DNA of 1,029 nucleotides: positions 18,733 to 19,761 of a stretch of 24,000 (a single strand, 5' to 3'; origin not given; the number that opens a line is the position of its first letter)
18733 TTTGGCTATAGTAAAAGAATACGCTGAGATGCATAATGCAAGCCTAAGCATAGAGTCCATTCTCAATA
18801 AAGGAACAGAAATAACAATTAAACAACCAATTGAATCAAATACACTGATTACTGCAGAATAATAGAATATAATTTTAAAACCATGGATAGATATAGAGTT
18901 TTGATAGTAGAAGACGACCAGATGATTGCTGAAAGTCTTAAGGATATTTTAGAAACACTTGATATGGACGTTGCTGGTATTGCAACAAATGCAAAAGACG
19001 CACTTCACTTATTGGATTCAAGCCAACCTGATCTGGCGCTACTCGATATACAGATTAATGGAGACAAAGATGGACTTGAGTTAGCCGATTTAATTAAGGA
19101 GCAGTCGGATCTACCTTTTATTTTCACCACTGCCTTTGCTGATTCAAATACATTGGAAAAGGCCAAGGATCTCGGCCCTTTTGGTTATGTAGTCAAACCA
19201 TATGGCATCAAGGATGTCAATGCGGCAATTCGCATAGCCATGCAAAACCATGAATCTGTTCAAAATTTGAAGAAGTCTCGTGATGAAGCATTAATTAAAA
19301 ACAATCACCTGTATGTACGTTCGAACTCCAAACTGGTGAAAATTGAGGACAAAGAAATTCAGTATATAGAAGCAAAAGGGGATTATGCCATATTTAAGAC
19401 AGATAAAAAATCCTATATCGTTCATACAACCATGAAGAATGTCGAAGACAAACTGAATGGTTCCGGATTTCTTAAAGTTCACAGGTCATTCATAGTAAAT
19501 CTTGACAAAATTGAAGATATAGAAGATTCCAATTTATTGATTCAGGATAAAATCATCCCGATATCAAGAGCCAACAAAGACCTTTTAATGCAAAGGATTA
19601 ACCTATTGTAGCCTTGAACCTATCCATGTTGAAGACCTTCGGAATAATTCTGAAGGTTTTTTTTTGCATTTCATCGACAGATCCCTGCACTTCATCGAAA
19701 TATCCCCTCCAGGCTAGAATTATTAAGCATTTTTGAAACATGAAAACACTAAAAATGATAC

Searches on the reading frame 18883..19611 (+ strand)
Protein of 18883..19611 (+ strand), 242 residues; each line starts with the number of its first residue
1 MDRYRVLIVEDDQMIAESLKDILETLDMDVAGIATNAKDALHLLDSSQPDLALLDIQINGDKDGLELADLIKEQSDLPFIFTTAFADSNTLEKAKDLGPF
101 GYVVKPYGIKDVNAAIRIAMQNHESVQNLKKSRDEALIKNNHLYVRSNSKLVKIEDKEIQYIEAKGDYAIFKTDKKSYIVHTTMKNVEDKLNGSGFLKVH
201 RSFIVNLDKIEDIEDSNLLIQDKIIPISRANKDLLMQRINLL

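Call 4: search_protein_families(library=pfam, proteins=[window:18883-19611:+])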
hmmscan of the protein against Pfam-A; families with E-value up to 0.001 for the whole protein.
window:18883-19611:+ (242 aa): 2 families
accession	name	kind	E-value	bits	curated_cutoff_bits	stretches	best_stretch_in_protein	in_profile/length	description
PF00072.30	Response_reg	-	4e-23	82.2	30.2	1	6-116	1-110/111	Response regulator receiver domain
PF04397.21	LytTR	-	2.8e-19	69.6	22.6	1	150-239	2-97/98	LytTr DNA-binding domain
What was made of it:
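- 18883..19611 (+): REC-LytTR response regulator (presumed phospho-acceptor D55), the proposed binder of the boxes. Pfam Response_reg and LytTR (call 4).
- On LytTR-type operator (AgrA/ComE/PlnC/YpdB class): Pfam LytTR E=2.8e-19 at 18883-19611 (call 4).
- Checked: The gene at 18883-19611 encodes a Response_reg + LytTR protein, with Pfam E-values of 4e-23 and 2.8e-19 (call 4).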

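Call 13: find_related_loci(query=window:18883-19611:+, collection=genome_contigs, flank=10000)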
Query window:18883-19611:+ (242 aa) in genome_contigs; peptide patterns used: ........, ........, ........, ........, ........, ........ (x = any residue, [..] = any of these).
278 stretches matched a pattern; 27 encode a relative of the query (tblastn E <= 1e-3); 27 distinct loci.
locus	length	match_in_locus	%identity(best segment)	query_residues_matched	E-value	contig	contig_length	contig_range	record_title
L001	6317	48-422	41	118-242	1e-29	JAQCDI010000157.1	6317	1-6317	MAG: Bacteroidetes bacterium isolate casp15-mb.73 NODE_14836_length_6317_cov_0.056771, whole genome shotgun sequence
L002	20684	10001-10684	32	4-242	4e-31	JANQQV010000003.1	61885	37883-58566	MAG: Rhodothermales bacterium isolate IP29b_bin.39 k99_1504581, whole genome shotgun sequence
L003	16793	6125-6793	26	6-238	3e-18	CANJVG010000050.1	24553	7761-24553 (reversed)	MAG: Bacteroidetes bacterium isolate RH-23may17-913 genome assembly, contig: RH-23may17-C14671, whole genome shotgun seq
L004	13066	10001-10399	30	96-233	6e-15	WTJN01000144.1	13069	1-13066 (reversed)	MAG: Candidatus Arcticimaribacter sp. isolate PL36329bin_6 NODE_1832_length_13069_cov_12.349316, whole genome shotgun se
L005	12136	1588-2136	29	5-195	3e-13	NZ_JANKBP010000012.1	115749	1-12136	Rodentibacter caecimuris strain DSM 28627 NODE_12_length_115749_cov_54.926130, whole genome shotgun sequence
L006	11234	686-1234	29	5-195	9e-13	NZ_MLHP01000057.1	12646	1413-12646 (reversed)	Rodentibacter genomosp. 2 strain Ppn422 contig_57, whole genome shotgun sequence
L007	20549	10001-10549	29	5-195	2e-12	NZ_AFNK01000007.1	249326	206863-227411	Haemophilus sputorum CCUG 13788 contig00010, whole genome shotgun sequence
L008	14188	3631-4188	28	5-195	2e-11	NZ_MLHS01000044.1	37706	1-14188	Rodentibacter sp. Ppn85 contig_44, whole genome shotgun sequence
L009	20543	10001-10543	28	5-195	5e-11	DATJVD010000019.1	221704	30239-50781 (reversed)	MAG TPA_asm: Steroidobacteraceae bacterium isolate SMAG_U15063 k141_2131051, whole genome shotgun sequence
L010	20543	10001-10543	26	5-195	8e-11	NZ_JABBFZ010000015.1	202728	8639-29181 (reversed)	Paraburkholderia antibiotica strain G-4-1-8 contig15, whole genome shotgun sequence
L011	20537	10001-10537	29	5-193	2e-10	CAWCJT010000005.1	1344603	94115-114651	MAG: uncultured Gammaproteobacteria bacterium isolate MFD00731.bin.2.6 genome assembly, contig: contig_53446, whole geno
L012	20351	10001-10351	34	5-122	2e-8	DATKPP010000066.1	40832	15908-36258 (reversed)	MAG TPA_asm: Steroidobacteraceae bacterium isolate SMAG_U14794 k141_2443593, whole genome shotgun sequence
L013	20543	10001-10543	26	5-195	2e-8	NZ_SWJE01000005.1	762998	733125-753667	Trinickia terrae strain 7GSK02 scaffold5, whole genome shotgun sequence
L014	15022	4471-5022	26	5-191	3e-8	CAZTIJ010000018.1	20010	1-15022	MAG TPA_asm: uncultured Clostridiaceae bacterium isolate binchicken_co32_482 genome assembly, contig: NODE_4017_length_2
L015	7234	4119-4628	31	5-180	6e-7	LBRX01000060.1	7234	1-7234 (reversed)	MAG: Candidatus Moranbacteria bacterium GW2011_GWE2_36_40 US16_C0060, whole genome shotgun sequence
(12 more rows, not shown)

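Call 14: find_encoding_contigs(protein=window:18883-19611:+, flank=10000, max_places=10)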
Protein window:18883-19611:+ (242 aa): 9 contigs read that carry it; 7 places shown.
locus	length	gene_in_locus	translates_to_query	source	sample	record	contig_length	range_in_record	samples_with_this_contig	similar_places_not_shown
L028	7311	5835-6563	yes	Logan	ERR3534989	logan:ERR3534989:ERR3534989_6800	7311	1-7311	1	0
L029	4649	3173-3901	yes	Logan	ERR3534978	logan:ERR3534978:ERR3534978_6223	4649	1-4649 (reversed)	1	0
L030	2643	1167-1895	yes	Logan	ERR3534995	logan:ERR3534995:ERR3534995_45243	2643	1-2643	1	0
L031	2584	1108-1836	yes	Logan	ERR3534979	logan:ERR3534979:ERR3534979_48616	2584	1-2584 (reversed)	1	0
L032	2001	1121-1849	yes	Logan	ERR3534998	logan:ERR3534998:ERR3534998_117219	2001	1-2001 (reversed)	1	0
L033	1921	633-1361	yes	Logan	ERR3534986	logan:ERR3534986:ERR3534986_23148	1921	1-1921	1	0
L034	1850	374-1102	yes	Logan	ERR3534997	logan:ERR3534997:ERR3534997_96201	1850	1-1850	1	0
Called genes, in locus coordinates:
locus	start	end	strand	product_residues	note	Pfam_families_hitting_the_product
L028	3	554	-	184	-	?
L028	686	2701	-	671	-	PF13448:DUF4114, PF16130:DUF4842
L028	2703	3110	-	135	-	PF00072:Response_reg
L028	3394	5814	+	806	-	PF00989:PAS, PF08448:PAS_4, PF08447:PAS_3, PF13426:PAS_9, PF13185:GAF_2, PF01590:GAF, PF00989:PAS, PF13426:PAS_9, +5 more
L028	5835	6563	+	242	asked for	PF00072:Response_reg, PF04397:LytTR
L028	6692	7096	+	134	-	-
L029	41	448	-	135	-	PF00072:Response_reg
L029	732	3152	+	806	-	PF00989:PAS, PF08448:PAS_4, PF08447:PAS_3, PF13426:PAS_9, PF13185:GAF_2, PF01590:GAF, PF00989:PAS, PF13426:PAS_9, +5 more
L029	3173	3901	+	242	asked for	PF00072:Response_reg, PF04397:LytTR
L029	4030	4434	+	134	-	-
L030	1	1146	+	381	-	?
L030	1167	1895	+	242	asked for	PF00072:Response_reg, PF04397:LytTR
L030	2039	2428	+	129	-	-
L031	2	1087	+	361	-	?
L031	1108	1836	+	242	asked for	PF00072:Response_reg, PF04397:LytTR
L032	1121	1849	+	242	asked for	PF00072:Response_reg, PF04397:LytTR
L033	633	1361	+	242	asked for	PF00072:Response_reg, PF04397:LytTR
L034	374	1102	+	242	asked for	PF00072:Response_reg, PF04397:LytTR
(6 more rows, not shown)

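Call 15: find_related_loci(query=window:18883-19611:+, collection=metagenome_contigs, flank=10000)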
Query window:18883-19611:+ (242 aa) in metagenome_contigs; peptide patterns used: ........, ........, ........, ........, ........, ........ (x = any residue, [..] = any of these).
351 stretches matched a pattern; 19 encode a relative of the query (tblastn E <= 1e-3); 19 distinct loci.
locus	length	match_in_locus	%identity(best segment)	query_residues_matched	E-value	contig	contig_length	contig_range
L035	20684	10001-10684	31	4-242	7e-31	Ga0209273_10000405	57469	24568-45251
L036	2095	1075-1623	29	5-195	6e-13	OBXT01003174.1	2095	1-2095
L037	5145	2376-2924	29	5-195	9e-13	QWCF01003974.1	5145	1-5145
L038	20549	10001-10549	29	5-195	2e-12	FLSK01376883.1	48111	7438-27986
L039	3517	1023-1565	28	5-195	2e-11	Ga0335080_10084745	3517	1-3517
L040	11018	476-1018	28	5-195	2e-11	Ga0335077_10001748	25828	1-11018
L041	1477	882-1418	29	5-193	5e-11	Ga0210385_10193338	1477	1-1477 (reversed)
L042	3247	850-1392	29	5-195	1e-10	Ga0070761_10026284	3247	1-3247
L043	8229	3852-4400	28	5-195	2e-10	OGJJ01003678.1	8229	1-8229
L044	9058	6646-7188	29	5-195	1e-10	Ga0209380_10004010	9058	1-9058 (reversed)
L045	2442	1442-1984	28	5-195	1e-9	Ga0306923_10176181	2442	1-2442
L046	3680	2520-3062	28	5-195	2e-9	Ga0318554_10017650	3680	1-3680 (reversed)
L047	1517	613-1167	28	1-195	3e-9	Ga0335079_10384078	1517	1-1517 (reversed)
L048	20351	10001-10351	34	5-122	4e-8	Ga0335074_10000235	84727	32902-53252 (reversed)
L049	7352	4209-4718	31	5-180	2e-7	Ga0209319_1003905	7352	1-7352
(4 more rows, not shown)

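Call 16: find_homologous_proteins(query=window:18883-19611:+, max_evalue=1e-20)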
Query window:18883-19611:+ (242 aa): 853 proteins with E <= 1e-20 among 1891 candidates; the best 120 are listed.
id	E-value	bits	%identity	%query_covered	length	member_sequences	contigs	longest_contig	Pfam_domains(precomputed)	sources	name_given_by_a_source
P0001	5.5e-148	508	100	100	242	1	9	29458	PF04397.22,PF00072.31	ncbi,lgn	-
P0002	4.0e-107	375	71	100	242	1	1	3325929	PF04397.22,PF00072.31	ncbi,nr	ncbi:response regulator [Hyphobacterium sp. CCMP332]|nr:response regulator [Hyphobacterium sp. CCMP3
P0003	3.2e-95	336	64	100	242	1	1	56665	PF04397.22,PF00072.31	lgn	-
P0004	2.5e-93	330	62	100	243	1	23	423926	PF04397.22,PF00072.31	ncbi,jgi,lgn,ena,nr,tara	ncbi:MAG TPA: DNA-binding response regulator [Cryomorphaceae bacterium]|nr:DNA-binding response regu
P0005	2.6e-90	320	62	97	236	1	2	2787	PF04397.22,PF00072.31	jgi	-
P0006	3.3e-90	320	63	100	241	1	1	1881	PF04397.22,PF00072.31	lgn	-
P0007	3.6e-90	319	62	97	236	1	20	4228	PF04397.22,PF00072.31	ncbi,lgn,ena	-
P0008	8.3e-89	315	58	100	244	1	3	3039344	PF04397.22,PF00072.31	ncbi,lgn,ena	-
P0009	2.0e-88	314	62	100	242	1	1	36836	PF04397.22,PF00072.31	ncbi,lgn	ncbi:MAG: response regulator [Bacteroidota bacterium]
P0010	4.7e-88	312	58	100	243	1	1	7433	PF04397.22,PF00072.31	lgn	-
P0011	8.9e-88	312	60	100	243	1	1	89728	PF04397.22,PF00072.31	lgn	-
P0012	2.6e-87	310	58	100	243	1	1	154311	PF04397.22,PF00072.31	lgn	-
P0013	8.9e-87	308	57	99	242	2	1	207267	PF04397.22,PF00072.31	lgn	-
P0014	1.1e-86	308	59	100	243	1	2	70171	PF04397.22,PF00072.31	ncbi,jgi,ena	jgi:DNA-binding LytR/AlgR family response regulator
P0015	1.4e-86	308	59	100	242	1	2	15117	PF04397.22,PF00072.31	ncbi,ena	-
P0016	1.8e-86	307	60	100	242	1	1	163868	PF04397.22,PF00072.31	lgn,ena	-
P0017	2.1e-86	307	59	100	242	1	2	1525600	PF04397.22,PF00072.31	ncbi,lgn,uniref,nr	ncbi:LytTR family two component transcriptional regulator [Roseivirga ehrenbergii]|uniref:LytTR fami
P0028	2.0e-84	301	57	100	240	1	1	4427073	PF20274.5,PF04397.22,PF00072.31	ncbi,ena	-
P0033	9.2e-84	298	59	98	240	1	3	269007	PF04397.22,PF00072.31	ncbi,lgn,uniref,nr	ncbi:MAG: response regulator transcription factor [Cytophagales bacterium]|uniref:LytTR family DNA-b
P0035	1.4e-83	298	58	100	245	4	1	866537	PF04397.22,PF00072.31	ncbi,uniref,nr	ncbi:LytTR family two component transcriptional regulator [Algoriphagus boseongensis]|uniref:LytTR f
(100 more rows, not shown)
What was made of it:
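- Regulators in these loci are 58-71% identical (call 16).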

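Call 17: find_encoding_contigs(protein=P0002, flank=10000, max_places=2)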
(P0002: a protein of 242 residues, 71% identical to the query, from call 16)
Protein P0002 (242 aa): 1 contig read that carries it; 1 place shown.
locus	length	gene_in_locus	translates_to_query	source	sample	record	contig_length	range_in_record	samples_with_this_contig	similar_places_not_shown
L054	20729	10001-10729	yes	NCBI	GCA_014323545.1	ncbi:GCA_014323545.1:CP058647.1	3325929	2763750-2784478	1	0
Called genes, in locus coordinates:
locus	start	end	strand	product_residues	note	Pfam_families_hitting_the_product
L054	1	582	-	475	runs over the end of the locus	PF04932:Wzy_C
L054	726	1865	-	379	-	PF13692:Glyco_trans_1_4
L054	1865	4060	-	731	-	-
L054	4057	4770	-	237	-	PF02321:OEP (weak)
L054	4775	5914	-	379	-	PF01757:Acyl_transf_3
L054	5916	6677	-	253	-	PF02397:Bac_transf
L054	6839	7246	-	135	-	PF00072:Response_reg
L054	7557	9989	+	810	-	PF00989:PAS, PF08448:PAS_4, PF08447:PAS_3, PF13426:PAS_9, PF01590:GAF, PF13185:GAF_2, PF00989:PAS, PF13426:PAS_9, +3 more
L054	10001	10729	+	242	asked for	PF00072:Response_reg, PF04397:LytTR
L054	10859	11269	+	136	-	-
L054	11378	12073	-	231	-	PF00005:ABC_tran, PF13304:AAA_21 (weak)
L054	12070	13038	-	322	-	-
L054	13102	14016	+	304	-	PF00005:ABC_tran, PF13304:AAA_21 (weak), PF13732:DrrA1-3_C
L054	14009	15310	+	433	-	PF12679:ABC2_membrane_2 (faint), PF12698:ABC2_membrane_3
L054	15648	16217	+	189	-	PF01914:MarC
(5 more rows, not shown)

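Call 18: find_encoding_contigs(protein=P0003, flank=10000, max_places=2)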
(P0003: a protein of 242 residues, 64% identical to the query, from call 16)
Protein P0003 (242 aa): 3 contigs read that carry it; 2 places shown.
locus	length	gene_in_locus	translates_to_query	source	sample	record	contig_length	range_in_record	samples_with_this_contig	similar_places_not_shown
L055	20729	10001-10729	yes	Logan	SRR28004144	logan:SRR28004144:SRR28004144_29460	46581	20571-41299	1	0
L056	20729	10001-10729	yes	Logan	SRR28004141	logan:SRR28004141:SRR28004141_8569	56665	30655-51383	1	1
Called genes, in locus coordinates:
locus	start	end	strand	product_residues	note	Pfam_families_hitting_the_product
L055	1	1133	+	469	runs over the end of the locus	PF04932:Wzy_C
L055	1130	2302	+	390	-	PF13641:Glyco_tranf_2_3, PF13632:Glyco_trans_2_3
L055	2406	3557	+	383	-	PF13439:Glyco_transf_4, PF13477:Glyco_trans_4_2 (weak), PF13579:Glyco_trans_4_4, PF20706:GT4-conflict (weak), PF00534:Glycos_transf_1, PF13692:Glyco_trans_1_4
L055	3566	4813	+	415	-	PF01943:Polysacc_synt, PF13440:Polysacc_synt_3 (weak), PF03023:MurJ (weak), PF01554:MatE (weak)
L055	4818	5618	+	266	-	PF05175:MTS, PF03848:TehB, PF02353:CMAS, PF13489:Methyltransf_23, PF13649:Methyltransf_25, PF13847:Methyltransf_31, PF08241:Methyltransf_11, PF08242:Methyltransf_12, +1 more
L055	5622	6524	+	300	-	PF00535:Glycos_transf_2, PF10111:Glyco_tranf_2_2 (weak), PF13641:Glyco_tranf_2_3 (weak)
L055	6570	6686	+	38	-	-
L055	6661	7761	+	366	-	PF13506:Glyco_transf_21 (faint), PF00535:Glycos_transf_2, PF10111:Glyco_tranf_2_2 (faint), PF13641:Glyco_tranf_2_3, PF13632:Glyco_trans_2_3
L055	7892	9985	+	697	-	PF00989:PAS, PF08448:PAS_4, PF13188:PAS_8, PF13426:PAS_9, PF08447:PAS_3, PF01590:GAF, PF13185:GAF_2, PF00989:PAS, +7 more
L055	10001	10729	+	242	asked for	PF00072:Response_reg, PF04397:LytTR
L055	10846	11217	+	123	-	-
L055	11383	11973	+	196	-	PF00578:AhpC-TSA, PF08534:Redoxin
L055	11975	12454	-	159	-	PF00210:Ferritin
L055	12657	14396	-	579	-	PF01839:FG-GAP (faint), PF13517:FG-GAP_3, PF07593:UnbV_ASPIC, PF18962:Por_Secre_tail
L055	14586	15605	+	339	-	PF06580:His_kinase, PF14501:HATPase_c_5 (weak)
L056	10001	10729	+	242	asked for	PF00072:Response_reg, PF04397:LytTR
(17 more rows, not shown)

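Call 19: find_encoding_contigs(protein=P0004, flank=10000, max_places=2)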
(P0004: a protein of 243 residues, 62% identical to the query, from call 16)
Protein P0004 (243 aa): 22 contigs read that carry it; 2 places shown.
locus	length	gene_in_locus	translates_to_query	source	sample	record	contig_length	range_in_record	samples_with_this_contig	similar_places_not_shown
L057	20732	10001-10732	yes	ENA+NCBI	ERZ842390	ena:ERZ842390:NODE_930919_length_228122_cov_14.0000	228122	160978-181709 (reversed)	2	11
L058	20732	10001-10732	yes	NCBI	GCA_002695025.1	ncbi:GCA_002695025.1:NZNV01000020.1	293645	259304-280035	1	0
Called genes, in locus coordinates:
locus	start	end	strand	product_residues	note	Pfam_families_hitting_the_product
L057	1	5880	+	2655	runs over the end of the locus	-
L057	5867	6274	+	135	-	-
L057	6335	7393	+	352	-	PF01734:Patatin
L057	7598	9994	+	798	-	PF00989:PAS, PF13188:PAS_8, PF08447:PAS_3, PF08448:PAS_4, PF13426:PAS_9, PF01590:GAF, PF13185:GAF_2, PF00989:PAS, +7 more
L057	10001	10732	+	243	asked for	PF00072:Response_reg, PF04397:LytTR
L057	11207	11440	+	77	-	-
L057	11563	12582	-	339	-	PF14870:PSII_BNR, PF24316:Tli3 (faint), PF13088:BNR_2 (faint), PF15902:Sortilin-Vps10 (weak), PF02012:BNR (faint)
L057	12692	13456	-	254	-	PF01183:Glyco_hydro_25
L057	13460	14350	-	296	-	-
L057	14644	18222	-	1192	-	PF01433:Peptidase_M1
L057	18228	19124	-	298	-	PF00005:ABC_tran, PF13304:AAA_21 (faint)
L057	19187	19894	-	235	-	-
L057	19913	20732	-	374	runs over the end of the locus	PF03150:CCP_MauG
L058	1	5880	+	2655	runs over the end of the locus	-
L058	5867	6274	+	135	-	-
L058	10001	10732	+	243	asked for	PF00072:Response_reg, PF04397:LytTR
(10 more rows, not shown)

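Call 20: find_encoding_contigs(protein=P0009, flank=10000, max_places=2)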
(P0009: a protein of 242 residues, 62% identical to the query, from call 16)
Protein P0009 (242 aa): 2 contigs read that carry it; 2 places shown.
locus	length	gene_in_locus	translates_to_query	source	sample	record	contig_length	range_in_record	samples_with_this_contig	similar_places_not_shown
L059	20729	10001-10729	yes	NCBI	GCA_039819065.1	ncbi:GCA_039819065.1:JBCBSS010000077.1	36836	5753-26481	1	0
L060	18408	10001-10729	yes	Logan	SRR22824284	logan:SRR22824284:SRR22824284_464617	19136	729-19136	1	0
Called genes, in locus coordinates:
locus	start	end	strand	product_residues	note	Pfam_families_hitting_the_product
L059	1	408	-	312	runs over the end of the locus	-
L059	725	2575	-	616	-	PF17297:PEPCK_N, PF00821:PEPCK_GTP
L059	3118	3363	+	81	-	PF00076:RRM_1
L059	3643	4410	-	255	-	PF00106:adh_short, PF08659:KR, PF23441:SDR, PF13561:adh_short_C2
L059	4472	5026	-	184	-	PF00440:TetR_N, PF16925:TetR_C_13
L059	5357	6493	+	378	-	PF08495:FIST, PF10442:FIST_C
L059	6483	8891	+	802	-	PF08448:PAS_4, PF13426:PAS_9, PF00989:PAS, PF08448:PAS_4, PF13188:PAS_8, PF13426:PAS_9, PF00512:HisKA, PF02518:HATPase_c, +2 more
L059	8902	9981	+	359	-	PF00072:Response_reg, PF02518:HATPase_c (faint)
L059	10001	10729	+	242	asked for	PF00072:Response_reg, PF04397:LytTR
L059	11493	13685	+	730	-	PF03412:Peptidase_C39, PF13529:Peptidase_C39_2 (faint), PF00664:ABC_membrane, PF02463:SMC_N (faint), PF00005:ABC_tran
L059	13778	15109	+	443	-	-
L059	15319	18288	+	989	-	PF04738:Lant_dehydr_N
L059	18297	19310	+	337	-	PF14028:Lant_dehydr_C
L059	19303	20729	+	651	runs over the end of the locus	PF07470:Glyco_hydro_88 (faint), PF05147:LANC_like, PF07944:Beta-AFase-like_GH127_cat (faint)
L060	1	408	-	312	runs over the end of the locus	-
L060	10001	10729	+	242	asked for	PF00072:Response_reg, PF04397:LytTR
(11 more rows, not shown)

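Call 25: find_encoding_contigs(protein=P0008, flank=10000, max_places=1)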
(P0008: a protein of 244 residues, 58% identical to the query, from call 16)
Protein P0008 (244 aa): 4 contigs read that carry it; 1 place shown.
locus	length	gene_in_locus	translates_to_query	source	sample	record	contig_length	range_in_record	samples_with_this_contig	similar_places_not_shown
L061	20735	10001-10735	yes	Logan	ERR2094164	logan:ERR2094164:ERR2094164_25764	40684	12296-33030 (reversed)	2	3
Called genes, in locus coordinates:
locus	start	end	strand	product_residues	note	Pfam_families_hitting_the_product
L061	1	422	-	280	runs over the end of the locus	-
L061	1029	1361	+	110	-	-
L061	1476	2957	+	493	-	PF13367:PrsW-protease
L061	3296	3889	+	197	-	PF07484:Collar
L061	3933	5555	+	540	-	-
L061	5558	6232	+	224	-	PF04730:Agro_virD5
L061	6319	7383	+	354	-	PF01734:Patatin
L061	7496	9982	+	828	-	PF00989:PAS, PF08447:PAS_3, PF08448:PAS_4, PF13188:PAS_8, PF13426:PAS_9, PF01590:GAF, PF13185:GAF_2, PF00989:PAS, +7 more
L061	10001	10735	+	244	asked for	PF00072:Response_reg, PF04397:LytTR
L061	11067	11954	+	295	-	-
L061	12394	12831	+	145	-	-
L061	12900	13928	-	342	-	PF14870:PSII_BNR (weak), PF02012:BNR (faint), PF15902:Sortilin-Vps10 (faint)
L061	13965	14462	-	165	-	-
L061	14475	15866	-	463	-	PF18962:Por_Secre_tail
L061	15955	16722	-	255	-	PF01183:Glyco_hydro_25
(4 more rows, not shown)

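Call 26: find_encoding_contigs(protein=P0017, flank=10000, max_places=1)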
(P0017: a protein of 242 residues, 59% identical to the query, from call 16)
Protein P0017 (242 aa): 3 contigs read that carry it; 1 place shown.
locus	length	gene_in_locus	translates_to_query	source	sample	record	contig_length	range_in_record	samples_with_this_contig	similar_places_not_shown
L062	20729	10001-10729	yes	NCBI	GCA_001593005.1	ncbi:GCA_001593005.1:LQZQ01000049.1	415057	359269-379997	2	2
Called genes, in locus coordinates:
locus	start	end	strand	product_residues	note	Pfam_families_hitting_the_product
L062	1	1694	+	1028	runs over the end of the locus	PF15902:Sortilin-Vps10, PF02012:BNR (faint), PF15902:Sortilin-Vps10 (weak)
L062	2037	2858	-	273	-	-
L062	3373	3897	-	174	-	-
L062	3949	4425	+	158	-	PF04306:DUF456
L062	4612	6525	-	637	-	PF00246:Peptidase_M14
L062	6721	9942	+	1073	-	PF00989:PAS, PF08448:PAS_4, PF08447:PAS_3, PF13426:PAS_9, PF00989:PAS, PF08448:PAS_4, PF13426:PAS_9, PF08447:PAS_3, +11 more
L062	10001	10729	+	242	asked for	PF00072:Response_reg, PF04397:LytTR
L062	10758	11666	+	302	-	-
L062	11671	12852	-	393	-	PF13506:Glyco_transf_21 (faint), PF00535:Glycos_transf_2, PF13641:Glyco_tranf_2_3, PF13632:Glyco_trans_2_3 (weak)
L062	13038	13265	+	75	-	-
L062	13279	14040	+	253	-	-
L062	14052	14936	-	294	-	PF00535:Glycos_transf_2, PF13641:Glyco_tranf_2_3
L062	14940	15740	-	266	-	PF05175:MTS (weak), PF02353:CMAS (weak), PF13489:Methyltransf_23, PF13649:Methyltransf_25, PF13847:Methyltransf_31, PF08241:Methyltransf_11 (faint), PF08242:Methyltransf_12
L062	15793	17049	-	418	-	PF13440:Polysacc_synt_3, PF03023:MurJ (weak), PF01554:MatE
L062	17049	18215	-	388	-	PF13439:Glyco_transf_4, PF13579:Glyco_trans_4_4, PF20706:GT4-conflict (weak), PF00534:Glycos_transf_1, PF13692:Glyco_trans_1_4, PF13524:Glyco_trans_1_2 (weak)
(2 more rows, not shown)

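Call 27: find_encoding_contigs(protein=P0011, flank=10000, max_places=1)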
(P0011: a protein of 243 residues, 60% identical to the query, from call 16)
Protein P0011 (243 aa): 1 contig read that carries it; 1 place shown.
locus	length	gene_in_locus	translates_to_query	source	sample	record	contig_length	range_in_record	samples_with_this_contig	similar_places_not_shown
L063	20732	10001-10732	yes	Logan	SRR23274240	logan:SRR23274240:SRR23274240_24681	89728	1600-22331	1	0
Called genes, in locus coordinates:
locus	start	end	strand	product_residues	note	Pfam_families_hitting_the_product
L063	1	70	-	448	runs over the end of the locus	PF05147:LANC_like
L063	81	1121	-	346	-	PF17914:HopA1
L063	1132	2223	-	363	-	PF01636:APH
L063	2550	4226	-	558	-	PF09286:Pro-kuma_activ, PF00082:Peptidase_S8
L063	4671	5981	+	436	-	PF01654:Cyt_bd_oxida_I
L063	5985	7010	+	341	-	PF02322:Cyt_bd_oxida_II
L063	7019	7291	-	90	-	-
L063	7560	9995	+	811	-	PF08448:PAS_4, PF00989:PAS, PF08448:PAS_4, PF13188:PAS_8, PF13426:PAS_9, PF08447:PAS_3, PF01590:GAF, PF13185:GAF_2, +9 more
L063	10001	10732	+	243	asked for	PF00072:Response_reg, PF04397:LytTR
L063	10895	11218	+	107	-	-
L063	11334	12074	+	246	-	PF03721:UDPG_MGDP_dh_N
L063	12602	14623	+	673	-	PF07715:Plug, PF00593:TonB_dep_Rec_b-barrel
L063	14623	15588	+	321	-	PF14717:DUF4465, PF18962:Por_Secre_tail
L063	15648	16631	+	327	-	PF18962:Por_Secre_tail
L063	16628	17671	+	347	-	PF16819:DUF5074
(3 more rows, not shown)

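Call 28: find_encoding_contigs(protein=P0035, flank=10000, max_places=1)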
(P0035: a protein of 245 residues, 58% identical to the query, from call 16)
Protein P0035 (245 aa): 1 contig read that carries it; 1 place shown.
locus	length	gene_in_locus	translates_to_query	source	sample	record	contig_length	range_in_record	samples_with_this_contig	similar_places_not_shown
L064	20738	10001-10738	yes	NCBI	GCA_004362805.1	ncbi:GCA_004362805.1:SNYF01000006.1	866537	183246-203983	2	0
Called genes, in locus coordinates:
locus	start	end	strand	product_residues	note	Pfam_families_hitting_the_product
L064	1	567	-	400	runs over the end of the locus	PF08495:FIST, PF10442:FIST_C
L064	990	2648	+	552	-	PF00135:COesterase, PF20434:BD-FAE, PF07859:Abhydrolase_3 (weak)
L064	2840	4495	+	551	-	PF00343:Phosphorylase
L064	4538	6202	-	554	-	PF13442:Cytochrome_CBB3 (weak), PF00034:Cytochrom_C, PF07995:GSDH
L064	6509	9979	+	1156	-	PF00989:PAS, PF08448:PAS_4, PF00989:PAS, PF08448:PAS_4, PF08447:PAS_3, PF13426:PAS_9, PF01590:GAF, PF01590:GAF, +14 more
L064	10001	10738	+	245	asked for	PF00072:Response_reg, PF04397:LytTR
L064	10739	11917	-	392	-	PF13506:Glyco_transf_21 (faint), PF00535:Glycos_transf_2, PF13641:Glyco_tranf_2_3, PF13632:Glyco_trans_2_3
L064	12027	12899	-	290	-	PF00535:Glycos_transf_2, PF13641:Glyco_tranf_2_3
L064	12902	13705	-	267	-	PF03848:TehB (weak), PF05175:MTS (weak), PF02353:CMAS (weak), PF13489:Methyltransf_23, PF13649:Methyltransf_25, PF13847:Methyltransf_31, PF08241:Methyltransf_11, PF08242:Methyltransf_12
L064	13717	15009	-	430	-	PF01943:Polysacc_synt, PF13440:Polysacc_synt_3, PF03023:MurJ, PF01554:MatE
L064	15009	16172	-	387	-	PF13439:Glyco_transf_4, PF13477:Glyco_trans_4_2 (faint), PF13579:Glyco_trans_4_4, PF20706:GT4-conflict, PF00534:Glycos_transf_1, PF13692:Glyco_trans_1_4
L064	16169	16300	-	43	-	-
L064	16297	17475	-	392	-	PF13641:Glyco_tranf_2_3, PF13632:Glyco_trans_2_3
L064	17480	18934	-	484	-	PF04932:Wzy_C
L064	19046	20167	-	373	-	PF13692:Glyco_trans_1_4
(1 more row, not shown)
